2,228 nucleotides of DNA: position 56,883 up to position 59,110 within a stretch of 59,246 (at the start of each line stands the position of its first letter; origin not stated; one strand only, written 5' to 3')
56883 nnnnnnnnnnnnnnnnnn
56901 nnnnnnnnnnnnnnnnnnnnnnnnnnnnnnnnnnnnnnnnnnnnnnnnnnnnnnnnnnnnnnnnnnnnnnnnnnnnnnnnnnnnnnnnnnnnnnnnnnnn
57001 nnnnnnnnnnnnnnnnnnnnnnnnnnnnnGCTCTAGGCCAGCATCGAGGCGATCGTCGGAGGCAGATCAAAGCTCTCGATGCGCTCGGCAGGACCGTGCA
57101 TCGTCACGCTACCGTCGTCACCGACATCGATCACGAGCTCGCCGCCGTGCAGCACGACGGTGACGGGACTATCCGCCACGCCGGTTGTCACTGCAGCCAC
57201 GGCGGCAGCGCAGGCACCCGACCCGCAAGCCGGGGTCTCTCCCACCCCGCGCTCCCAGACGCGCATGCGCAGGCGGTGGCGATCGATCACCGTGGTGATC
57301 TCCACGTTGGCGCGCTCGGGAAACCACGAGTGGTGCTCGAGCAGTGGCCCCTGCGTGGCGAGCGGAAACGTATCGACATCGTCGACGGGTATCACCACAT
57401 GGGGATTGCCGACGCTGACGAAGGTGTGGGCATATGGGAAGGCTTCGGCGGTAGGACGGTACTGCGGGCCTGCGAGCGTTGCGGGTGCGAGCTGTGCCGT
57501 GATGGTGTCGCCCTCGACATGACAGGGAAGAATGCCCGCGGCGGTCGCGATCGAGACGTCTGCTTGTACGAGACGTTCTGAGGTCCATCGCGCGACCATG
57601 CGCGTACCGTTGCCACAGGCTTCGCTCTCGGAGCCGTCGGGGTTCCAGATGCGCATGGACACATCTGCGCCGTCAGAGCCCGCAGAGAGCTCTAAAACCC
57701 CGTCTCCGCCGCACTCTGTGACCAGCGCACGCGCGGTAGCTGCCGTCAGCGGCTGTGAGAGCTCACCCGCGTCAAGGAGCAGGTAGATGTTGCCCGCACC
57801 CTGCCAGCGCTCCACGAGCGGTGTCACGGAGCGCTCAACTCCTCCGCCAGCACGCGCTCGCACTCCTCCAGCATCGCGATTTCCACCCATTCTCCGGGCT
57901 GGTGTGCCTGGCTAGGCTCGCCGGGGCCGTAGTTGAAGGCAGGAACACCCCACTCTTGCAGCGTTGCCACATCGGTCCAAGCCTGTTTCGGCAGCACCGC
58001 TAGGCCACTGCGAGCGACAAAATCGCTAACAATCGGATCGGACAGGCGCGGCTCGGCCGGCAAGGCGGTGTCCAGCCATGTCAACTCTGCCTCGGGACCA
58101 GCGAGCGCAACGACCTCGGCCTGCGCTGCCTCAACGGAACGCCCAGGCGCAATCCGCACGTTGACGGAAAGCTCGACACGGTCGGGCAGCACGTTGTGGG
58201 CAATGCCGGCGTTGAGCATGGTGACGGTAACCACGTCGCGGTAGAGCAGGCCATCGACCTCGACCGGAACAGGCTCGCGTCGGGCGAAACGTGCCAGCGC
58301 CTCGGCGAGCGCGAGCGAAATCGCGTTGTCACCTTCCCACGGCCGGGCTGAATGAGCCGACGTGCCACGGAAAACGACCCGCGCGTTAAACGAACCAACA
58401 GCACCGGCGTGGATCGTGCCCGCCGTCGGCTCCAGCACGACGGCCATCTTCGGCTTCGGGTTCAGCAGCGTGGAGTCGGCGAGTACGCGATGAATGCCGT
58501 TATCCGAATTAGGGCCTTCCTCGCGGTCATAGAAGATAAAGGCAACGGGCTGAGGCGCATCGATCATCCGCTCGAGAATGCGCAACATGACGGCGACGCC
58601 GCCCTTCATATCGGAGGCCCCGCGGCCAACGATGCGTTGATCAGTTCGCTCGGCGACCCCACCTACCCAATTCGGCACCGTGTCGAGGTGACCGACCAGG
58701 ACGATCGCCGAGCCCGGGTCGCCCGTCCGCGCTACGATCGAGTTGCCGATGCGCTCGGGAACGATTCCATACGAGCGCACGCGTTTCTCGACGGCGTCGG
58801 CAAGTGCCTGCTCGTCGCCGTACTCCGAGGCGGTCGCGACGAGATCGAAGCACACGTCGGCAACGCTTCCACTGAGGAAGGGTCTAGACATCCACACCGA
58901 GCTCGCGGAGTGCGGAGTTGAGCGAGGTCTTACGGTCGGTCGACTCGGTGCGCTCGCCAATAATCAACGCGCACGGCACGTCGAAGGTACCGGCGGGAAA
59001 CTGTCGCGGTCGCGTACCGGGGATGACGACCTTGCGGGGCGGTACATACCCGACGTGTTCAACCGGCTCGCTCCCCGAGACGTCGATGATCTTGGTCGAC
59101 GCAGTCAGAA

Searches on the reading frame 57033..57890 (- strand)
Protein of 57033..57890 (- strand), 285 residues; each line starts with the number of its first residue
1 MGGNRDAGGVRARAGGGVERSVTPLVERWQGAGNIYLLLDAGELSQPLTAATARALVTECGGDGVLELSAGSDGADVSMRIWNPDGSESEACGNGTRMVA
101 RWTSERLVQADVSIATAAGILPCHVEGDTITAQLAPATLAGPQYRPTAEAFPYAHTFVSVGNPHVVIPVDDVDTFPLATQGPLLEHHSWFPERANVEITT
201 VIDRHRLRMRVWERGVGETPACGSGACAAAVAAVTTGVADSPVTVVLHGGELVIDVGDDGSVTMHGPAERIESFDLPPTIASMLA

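Call 70: search_protein_families(library=pfam, proteins=[window:57033-57890:-], max_evalue=0.00001)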
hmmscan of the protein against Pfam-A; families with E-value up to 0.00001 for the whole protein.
window:57033-57890:- (285 aa): 1 family
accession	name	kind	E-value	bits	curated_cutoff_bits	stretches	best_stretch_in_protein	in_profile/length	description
PF01678.24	DAP_epimerase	-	7.4e-48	162.1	34.7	2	157-270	2-120/121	Diaminopimelate epimerase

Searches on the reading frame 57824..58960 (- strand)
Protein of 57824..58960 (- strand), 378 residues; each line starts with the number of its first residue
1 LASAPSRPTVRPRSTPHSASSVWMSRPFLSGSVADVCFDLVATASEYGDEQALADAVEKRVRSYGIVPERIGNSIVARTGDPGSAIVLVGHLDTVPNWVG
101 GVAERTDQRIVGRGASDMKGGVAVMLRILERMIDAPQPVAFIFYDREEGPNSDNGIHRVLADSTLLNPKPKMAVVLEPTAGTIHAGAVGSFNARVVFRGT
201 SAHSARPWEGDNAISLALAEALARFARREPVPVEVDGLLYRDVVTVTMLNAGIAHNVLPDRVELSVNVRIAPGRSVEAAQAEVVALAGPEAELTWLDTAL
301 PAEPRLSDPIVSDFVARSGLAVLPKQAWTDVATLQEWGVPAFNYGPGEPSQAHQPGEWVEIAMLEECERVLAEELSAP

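Call 70: search_protein_families(library=pfam, proteins=[window:57824-58960:-], max_evalue=0.00001)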
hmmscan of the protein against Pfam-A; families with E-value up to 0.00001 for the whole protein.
window:57824-58960:- (378 aa): 3 families
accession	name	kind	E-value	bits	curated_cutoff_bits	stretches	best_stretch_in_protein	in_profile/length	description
PF01546.33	Peptidase_M20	-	2.1e-23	83.7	24.6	1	88-373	2-202/206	Peptidase family M20/M25/M40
PF07687.19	M20_dimer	-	1.7e-13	50.9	21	1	188-291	4-103/107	Peptidase dimerisation domain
PF04389.22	Peptidase_M28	-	2.4e-06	27.9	21.3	1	80-149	8-68/193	Peptidase family M28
